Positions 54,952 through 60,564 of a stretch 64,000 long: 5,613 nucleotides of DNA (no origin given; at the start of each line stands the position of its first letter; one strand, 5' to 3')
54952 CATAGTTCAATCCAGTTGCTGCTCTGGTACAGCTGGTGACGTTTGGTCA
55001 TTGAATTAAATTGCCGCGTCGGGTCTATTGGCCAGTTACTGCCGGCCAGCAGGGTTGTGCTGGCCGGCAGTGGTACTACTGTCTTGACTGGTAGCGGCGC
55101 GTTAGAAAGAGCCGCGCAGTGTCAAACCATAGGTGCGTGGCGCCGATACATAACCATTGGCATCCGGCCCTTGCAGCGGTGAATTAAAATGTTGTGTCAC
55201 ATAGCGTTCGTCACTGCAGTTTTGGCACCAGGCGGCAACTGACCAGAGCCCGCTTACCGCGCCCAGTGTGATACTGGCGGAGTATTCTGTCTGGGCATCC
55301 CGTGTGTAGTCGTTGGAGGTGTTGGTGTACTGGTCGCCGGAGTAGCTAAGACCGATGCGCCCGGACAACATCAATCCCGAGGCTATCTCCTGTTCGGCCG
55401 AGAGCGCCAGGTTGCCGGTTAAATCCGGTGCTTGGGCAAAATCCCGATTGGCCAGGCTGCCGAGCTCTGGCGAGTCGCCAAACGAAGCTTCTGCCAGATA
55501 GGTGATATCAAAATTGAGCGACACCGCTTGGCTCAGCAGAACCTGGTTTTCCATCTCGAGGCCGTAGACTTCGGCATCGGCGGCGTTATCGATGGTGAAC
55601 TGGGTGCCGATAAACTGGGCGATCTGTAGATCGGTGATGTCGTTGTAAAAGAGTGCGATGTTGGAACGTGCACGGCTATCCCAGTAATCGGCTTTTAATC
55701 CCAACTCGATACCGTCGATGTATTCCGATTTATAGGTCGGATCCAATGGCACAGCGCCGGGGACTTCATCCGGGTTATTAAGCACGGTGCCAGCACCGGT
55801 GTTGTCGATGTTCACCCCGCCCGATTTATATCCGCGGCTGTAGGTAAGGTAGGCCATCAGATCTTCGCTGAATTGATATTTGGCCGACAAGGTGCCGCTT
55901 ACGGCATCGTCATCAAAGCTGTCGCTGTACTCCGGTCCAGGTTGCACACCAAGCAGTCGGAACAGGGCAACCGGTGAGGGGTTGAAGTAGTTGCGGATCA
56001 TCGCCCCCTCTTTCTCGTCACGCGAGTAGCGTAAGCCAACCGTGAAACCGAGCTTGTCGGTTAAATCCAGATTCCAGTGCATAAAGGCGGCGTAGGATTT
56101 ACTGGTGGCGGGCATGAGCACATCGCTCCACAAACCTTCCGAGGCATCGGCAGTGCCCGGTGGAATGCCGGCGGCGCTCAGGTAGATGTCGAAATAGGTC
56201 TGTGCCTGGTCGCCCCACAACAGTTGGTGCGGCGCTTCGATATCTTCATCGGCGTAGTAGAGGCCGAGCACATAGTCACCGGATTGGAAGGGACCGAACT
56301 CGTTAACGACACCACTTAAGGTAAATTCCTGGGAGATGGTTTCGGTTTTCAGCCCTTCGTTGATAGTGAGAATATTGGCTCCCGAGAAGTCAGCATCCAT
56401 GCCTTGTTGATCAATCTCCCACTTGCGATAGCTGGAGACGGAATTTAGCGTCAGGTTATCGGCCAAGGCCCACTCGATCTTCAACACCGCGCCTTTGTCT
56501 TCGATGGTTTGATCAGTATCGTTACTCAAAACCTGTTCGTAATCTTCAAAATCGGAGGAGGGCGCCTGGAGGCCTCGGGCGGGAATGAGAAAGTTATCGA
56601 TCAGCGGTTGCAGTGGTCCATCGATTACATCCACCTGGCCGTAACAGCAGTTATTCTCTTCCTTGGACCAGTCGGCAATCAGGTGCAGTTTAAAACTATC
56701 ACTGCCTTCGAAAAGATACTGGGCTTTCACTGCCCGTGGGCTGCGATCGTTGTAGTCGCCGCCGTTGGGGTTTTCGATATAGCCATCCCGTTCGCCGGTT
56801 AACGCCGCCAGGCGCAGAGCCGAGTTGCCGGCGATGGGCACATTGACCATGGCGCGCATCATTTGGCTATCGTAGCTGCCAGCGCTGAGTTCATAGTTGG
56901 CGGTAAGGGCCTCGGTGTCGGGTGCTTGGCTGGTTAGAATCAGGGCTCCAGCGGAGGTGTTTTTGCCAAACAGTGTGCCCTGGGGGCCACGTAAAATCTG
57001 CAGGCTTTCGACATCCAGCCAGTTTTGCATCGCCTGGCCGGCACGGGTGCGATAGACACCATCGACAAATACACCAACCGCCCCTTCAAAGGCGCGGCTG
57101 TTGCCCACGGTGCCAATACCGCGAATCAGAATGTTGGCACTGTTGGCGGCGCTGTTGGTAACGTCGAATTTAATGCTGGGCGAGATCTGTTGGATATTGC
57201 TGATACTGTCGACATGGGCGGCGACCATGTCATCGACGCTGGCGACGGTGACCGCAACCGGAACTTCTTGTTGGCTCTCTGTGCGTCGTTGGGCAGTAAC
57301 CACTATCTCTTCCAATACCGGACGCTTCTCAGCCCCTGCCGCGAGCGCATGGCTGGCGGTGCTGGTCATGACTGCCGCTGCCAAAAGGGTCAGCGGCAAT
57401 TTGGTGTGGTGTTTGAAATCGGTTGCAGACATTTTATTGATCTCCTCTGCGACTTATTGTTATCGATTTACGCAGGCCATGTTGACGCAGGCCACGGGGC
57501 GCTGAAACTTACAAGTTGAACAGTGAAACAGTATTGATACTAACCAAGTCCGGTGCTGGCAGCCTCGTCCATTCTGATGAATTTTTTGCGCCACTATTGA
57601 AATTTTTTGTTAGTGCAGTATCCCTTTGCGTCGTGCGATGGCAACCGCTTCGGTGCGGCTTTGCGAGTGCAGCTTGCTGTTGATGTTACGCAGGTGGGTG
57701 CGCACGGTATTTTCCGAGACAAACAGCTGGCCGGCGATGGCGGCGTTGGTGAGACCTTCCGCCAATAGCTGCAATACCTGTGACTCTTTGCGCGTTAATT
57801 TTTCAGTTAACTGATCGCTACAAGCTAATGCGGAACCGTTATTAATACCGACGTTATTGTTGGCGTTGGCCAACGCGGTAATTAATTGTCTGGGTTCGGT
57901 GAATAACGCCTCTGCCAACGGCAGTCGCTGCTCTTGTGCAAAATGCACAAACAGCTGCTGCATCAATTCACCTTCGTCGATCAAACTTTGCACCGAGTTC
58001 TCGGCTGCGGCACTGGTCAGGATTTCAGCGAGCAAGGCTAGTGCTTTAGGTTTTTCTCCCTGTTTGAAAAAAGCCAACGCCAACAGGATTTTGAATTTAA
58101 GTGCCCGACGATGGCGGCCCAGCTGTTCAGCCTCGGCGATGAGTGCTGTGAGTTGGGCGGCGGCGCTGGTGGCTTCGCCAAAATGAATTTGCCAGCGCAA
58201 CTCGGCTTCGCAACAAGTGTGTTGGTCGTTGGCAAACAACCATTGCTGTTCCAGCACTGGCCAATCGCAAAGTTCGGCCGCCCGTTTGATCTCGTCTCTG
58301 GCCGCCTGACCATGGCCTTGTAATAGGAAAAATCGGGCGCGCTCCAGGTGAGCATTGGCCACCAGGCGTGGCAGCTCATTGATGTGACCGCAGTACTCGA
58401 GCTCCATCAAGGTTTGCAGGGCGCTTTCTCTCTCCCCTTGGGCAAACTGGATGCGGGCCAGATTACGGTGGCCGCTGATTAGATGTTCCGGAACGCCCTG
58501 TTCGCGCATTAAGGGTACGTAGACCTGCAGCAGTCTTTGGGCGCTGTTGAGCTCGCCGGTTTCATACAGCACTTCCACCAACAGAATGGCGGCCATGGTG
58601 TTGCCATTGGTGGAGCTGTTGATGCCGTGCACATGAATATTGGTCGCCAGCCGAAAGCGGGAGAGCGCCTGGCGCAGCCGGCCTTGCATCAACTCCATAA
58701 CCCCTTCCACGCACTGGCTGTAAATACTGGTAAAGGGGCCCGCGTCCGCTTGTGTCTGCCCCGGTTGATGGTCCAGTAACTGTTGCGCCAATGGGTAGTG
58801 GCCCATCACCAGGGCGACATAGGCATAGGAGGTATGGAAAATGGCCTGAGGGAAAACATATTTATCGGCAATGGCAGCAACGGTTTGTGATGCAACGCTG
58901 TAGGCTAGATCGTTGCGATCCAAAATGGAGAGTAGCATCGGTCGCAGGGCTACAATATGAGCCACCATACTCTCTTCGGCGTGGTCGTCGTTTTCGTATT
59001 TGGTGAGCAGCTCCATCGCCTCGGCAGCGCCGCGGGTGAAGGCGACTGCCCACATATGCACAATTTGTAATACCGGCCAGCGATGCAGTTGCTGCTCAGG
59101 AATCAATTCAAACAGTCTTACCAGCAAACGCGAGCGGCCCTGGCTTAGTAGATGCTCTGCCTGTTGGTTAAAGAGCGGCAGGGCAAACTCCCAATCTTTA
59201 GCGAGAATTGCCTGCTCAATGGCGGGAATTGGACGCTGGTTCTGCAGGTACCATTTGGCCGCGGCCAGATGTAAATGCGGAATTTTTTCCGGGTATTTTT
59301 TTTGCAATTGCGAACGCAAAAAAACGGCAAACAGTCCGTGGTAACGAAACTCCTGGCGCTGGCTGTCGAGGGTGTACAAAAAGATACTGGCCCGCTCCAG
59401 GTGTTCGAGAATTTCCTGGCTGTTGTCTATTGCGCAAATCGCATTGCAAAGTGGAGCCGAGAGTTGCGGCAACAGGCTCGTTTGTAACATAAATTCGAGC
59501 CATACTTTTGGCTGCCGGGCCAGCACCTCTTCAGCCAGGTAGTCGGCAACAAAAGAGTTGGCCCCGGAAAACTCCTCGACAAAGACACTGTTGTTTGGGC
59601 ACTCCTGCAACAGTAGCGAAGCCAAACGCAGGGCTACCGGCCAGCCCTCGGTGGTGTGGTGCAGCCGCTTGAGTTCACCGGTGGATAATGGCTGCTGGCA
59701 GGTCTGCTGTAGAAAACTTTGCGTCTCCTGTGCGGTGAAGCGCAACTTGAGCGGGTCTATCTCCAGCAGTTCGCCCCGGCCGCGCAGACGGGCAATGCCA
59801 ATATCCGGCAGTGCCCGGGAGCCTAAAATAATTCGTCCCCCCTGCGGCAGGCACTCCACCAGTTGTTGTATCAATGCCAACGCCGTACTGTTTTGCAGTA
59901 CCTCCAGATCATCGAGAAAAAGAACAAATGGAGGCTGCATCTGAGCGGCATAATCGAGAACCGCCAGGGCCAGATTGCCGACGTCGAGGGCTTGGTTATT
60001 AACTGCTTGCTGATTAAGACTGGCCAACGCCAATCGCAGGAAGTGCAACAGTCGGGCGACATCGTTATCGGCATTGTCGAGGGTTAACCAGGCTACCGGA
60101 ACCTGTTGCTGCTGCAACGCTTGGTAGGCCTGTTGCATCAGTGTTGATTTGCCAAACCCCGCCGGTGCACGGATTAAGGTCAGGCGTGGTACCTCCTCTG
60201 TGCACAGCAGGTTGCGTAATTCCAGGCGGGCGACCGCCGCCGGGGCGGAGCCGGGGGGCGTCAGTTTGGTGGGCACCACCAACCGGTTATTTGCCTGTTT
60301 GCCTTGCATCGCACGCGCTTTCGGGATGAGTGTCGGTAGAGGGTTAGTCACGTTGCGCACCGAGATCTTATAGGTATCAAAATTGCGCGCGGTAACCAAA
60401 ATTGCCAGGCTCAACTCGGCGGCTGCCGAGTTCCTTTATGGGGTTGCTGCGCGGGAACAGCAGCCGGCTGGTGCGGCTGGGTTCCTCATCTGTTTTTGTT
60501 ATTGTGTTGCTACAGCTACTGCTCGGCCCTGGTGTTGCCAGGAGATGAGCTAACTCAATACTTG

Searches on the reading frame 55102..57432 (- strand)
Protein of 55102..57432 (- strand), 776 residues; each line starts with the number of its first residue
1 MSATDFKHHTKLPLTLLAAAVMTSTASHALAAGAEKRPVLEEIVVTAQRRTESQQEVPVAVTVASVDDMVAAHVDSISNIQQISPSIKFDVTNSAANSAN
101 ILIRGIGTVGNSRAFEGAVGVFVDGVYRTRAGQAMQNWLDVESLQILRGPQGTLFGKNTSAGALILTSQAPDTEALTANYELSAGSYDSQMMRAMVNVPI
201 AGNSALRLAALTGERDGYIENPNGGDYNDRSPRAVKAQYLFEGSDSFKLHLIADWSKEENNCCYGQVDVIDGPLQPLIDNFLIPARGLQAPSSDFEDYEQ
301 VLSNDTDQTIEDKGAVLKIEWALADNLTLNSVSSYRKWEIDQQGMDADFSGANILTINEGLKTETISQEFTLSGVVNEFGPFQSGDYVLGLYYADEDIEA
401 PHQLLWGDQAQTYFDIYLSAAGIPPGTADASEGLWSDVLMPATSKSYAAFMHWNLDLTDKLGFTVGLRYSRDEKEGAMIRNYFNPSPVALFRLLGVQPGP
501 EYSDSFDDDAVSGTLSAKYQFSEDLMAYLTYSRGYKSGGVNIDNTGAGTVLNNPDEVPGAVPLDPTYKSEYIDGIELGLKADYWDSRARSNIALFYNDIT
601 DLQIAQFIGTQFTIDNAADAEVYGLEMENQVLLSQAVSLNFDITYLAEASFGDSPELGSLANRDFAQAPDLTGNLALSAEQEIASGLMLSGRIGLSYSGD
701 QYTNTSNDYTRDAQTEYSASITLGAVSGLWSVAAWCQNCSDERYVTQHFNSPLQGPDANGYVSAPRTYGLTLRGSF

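Call 59: search_protein_families(library=pfam, proteins=[window:55102-57432:-], max_evalue=0.00001)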
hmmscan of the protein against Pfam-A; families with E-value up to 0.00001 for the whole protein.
window:55102-57432:- (776 aa): 2 families
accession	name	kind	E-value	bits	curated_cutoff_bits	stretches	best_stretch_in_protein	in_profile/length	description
PF00593.30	TonB_dep_Rec_b-barrel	-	6.8e-34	118.9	27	1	291-738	39-435/436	TonB dependent receptor-like, beta-barrel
PF07715.20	Plug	-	5.3e-12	46.6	23.9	1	54-163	2-107/107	TonB-dependent Receptor Plug Domain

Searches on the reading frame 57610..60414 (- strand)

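Call 7: search_protein_families(library=ncbifam, proteins=[window:57610-60414:-])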
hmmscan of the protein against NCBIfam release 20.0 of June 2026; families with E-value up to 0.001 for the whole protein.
window:57610-60414:- (934 aa): 25 families
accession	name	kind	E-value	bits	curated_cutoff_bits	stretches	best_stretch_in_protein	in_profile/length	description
NF003420.0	PRK04841.1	equivalog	1.2e-98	331.2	537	1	46-928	2-894/903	HTH-type transcriptional regulator MalT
NF047785.1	respo_reg_MadR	equivalog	5.1e-16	58.6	300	1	863-933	139-209/209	MadR family response regulator transcription factor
NF007505.1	PRK10100.1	equivalog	2e-12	47.2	250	1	867-928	139-200/204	biofilm master transcriptional regulator CsgD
NF011896.0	PRK15369.1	equivalog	6.7e-11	42.2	242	1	865-932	142-209/211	two component system response regulator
TIGR03541.1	reg_near_HchA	equivalog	2.6e-10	40.2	215.6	1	866-931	165-230/232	PA1136 family autoinducer-binding transcriptional regulator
NF007935.0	PRK10651.1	equivalog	7.7e-10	38.3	250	1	866-926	149-209/216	two-component system response regulator NarL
TIGR03020.2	EpsA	equivalog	4.3e-09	36.4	170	1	858-927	175-245/247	XrtB/PEP-CTERM-associated transcriptional regulator EpsA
NF052366.1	photon_PedR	equivalog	5.2e-09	36.1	120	1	872-931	2-61/74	photosynthetic electron transport-dependent transcriptional regulator PedR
NF007708.0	PRK10403.1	equivalog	6.1e-09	35.6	343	1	872-924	153-205/215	nitrate/nitrite response regulator protein NarP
NF052445.1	RespRegMctR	equivalog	2.2e-08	33.8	300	1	867-927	139-199/205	two-component system response regulator MctR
NF041830.1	RR_TF_ErdR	exception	1.1e-06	28.6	390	1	862-925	141-203/213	response regulator transcription factor ErdR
NF007403.0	PRK09935.1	equivalog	1.2e-06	28.2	271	1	870-929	147-206/210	fimbria biosynthesis transcriptional regulator FimZ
NF041673.1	transregRamA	equivalog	1.4e-06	27.6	500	1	870-933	216-279/280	acetate metabolism transcriptional regulator RamA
NF007561.1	PRK10188.1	equivalog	3.5e-06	26.6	350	1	872-931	179-238/240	quorum-sensing transcriptional regulator SdiA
NF038181.1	reg_ATPase_IniR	equivalog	2.1e-05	23.1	750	1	859-928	753-822/827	isoniazid response ATPase/transcriptional regulator IniR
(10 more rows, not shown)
